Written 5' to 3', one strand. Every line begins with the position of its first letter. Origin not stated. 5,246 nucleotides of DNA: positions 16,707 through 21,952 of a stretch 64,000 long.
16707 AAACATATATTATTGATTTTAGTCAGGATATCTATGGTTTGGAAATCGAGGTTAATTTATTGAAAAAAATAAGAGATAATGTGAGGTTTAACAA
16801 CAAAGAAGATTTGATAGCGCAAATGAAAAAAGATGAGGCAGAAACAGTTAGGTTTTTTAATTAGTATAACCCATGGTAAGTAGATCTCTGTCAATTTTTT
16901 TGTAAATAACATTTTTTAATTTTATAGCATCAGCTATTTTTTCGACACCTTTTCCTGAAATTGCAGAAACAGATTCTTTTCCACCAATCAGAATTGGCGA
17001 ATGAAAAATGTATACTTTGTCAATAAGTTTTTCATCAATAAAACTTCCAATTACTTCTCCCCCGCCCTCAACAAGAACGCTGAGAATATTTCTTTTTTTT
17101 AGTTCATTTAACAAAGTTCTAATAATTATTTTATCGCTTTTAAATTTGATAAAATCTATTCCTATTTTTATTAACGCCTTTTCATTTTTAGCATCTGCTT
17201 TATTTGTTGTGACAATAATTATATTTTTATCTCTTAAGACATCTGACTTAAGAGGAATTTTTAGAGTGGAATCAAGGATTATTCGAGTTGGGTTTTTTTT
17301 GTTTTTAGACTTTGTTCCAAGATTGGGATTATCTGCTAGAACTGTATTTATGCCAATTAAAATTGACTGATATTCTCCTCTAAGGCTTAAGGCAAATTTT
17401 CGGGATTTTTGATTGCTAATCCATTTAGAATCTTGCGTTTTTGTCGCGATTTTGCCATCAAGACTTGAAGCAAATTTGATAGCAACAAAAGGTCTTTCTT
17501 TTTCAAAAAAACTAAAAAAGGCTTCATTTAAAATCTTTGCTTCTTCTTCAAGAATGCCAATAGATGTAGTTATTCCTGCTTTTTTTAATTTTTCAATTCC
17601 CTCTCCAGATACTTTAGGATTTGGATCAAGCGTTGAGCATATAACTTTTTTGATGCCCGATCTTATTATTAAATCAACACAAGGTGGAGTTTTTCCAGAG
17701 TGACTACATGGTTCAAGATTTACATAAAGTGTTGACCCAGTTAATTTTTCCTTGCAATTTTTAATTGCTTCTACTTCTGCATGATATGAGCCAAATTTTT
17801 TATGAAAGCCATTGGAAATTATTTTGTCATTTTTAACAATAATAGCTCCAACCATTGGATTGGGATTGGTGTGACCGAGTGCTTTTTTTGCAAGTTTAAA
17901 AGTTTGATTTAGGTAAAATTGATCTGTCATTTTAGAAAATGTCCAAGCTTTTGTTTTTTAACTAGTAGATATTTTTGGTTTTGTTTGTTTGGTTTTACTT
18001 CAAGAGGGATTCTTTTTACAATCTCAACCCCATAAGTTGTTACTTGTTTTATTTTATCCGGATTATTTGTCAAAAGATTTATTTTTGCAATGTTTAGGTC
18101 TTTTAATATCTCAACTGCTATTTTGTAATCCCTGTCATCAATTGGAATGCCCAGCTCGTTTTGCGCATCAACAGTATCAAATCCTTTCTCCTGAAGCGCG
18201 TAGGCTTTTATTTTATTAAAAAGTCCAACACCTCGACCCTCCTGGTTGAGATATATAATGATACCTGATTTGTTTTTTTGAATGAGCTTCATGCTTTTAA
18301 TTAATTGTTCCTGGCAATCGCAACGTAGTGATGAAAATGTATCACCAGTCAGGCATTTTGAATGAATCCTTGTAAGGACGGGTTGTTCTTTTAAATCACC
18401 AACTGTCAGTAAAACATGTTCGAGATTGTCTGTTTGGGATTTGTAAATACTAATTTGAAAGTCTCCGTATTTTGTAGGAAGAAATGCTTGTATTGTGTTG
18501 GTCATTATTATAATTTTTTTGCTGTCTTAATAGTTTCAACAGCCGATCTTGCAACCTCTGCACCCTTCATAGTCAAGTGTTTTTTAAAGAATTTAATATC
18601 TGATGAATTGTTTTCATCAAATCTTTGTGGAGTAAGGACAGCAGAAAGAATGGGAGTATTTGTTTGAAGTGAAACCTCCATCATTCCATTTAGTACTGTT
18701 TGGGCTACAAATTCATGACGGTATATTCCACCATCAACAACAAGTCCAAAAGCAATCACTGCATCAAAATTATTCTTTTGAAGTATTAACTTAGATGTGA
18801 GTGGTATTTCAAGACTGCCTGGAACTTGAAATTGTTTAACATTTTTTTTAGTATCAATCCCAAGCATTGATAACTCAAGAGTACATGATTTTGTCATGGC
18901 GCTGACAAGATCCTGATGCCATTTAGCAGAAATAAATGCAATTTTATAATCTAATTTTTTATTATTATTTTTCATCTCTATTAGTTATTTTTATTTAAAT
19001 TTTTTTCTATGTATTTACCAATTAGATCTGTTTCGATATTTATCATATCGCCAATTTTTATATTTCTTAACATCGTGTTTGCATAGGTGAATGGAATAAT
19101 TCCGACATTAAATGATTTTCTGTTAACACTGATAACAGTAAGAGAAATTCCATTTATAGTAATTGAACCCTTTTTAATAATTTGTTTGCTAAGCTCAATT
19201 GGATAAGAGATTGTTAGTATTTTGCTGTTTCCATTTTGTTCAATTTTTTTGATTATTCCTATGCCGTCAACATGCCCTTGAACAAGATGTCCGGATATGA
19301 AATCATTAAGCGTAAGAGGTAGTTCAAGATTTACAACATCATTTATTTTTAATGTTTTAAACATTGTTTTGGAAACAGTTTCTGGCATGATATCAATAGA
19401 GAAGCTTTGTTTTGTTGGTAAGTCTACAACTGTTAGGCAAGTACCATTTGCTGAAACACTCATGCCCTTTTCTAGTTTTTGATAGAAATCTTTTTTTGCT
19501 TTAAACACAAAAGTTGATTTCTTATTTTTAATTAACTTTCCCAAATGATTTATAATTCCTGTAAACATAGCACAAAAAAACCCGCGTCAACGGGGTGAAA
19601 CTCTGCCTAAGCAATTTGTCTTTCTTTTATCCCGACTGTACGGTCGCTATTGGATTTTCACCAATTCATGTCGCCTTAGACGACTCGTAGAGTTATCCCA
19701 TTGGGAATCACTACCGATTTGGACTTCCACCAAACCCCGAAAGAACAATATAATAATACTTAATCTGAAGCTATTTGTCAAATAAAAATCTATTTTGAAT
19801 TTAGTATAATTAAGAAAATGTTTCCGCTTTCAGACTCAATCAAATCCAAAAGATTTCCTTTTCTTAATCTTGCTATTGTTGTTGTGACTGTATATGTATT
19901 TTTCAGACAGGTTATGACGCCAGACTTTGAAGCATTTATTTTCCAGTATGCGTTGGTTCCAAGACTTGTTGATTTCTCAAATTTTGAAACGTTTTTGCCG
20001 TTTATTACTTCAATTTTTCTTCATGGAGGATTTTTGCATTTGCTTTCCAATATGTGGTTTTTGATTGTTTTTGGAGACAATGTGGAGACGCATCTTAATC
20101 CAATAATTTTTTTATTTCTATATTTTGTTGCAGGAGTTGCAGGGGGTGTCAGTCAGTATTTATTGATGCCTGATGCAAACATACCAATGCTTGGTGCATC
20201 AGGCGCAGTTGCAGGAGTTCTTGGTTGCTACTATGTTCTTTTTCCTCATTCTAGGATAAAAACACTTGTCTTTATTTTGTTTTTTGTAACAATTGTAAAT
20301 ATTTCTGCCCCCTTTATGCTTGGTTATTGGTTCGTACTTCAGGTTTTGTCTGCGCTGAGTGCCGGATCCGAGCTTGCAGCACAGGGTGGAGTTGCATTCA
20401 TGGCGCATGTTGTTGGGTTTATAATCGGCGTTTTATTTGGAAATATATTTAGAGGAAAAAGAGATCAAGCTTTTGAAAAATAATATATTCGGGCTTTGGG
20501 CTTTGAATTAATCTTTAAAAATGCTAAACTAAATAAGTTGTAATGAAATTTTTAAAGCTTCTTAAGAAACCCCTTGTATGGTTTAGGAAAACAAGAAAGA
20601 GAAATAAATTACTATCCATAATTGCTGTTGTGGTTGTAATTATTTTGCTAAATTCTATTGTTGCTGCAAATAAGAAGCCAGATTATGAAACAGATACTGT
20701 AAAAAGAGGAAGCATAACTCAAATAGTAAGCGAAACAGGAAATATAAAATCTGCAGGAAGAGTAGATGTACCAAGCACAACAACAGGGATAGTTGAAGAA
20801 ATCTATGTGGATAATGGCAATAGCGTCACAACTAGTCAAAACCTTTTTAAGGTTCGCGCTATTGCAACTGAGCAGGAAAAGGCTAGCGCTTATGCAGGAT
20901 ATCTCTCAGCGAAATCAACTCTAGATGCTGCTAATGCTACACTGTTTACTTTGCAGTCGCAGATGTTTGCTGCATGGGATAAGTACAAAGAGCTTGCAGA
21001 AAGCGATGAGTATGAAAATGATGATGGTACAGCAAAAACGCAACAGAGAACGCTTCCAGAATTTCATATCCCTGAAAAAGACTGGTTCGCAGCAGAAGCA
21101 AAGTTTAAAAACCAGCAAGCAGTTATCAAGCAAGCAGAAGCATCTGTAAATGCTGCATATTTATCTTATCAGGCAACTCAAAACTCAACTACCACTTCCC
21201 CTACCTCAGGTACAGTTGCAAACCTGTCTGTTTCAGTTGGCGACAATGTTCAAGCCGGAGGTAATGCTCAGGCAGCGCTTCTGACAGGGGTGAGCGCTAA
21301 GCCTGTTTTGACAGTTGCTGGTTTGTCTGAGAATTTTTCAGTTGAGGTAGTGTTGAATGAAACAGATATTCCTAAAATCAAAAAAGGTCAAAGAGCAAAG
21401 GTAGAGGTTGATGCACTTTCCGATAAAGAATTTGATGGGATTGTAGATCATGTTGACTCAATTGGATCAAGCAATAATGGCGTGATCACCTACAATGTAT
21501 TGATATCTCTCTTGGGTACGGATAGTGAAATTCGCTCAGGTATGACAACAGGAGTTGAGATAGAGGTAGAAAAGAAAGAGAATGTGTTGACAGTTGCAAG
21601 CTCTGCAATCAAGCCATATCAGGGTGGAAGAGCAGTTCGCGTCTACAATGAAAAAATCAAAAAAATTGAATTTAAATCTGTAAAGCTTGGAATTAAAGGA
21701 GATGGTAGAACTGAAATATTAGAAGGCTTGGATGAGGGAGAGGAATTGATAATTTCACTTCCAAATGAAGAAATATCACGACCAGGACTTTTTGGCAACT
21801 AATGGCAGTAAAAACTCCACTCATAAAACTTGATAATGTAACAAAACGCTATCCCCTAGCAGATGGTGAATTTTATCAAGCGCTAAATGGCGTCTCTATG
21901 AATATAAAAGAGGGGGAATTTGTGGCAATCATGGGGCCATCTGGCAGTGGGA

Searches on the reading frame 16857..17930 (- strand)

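Call 62: search_protein_families(library=pfam, proteins=[window:16857-17930:-], max_evalue=0.00001)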
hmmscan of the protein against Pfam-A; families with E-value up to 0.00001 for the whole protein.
window:16857-17930:- (357 aa): 3 families
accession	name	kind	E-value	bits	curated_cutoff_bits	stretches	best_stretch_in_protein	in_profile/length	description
PF01872.23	RibD_C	-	3.8e-47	161.1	24.1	1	147-350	1-195/197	RibD C-terminal domain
PF00383.29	dCMP_cyt_deam_1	-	9.2e-20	70.9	25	1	3-99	4-101/102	Cytidine and deoxycytidylate deaminase zinc-binding region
PF14437.12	MafB19-deam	-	1.9e-11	44.5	27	1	6-128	6-127/142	MafB19-like deaminase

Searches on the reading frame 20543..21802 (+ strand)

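Call 62: search_protein_families(library=pfam, proteins=[window:20543-21802:+], max_evalue=0.00001)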
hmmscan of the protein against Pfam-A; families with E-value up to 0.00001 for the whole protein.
window:20543-21802:+ (419 aa): 3 families
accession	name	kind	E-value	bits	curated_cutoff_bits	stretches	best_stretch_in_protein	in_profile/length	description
PF16576.10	HlyD_D23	-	5.8e-13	49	30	1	76-307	22-187/214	Barrel-sandwich domain of CusB or HlyD membrane-fusion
PF13437.12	HlyD_3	-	3.3e-11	44.3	22.2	1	217-322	2-94/106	HlyD family secretion protein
PF00364.28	Biotin_lipoyl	-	5.7e-06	26.5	22.1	0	74-103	43-72/73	Biotin-requiring enzyme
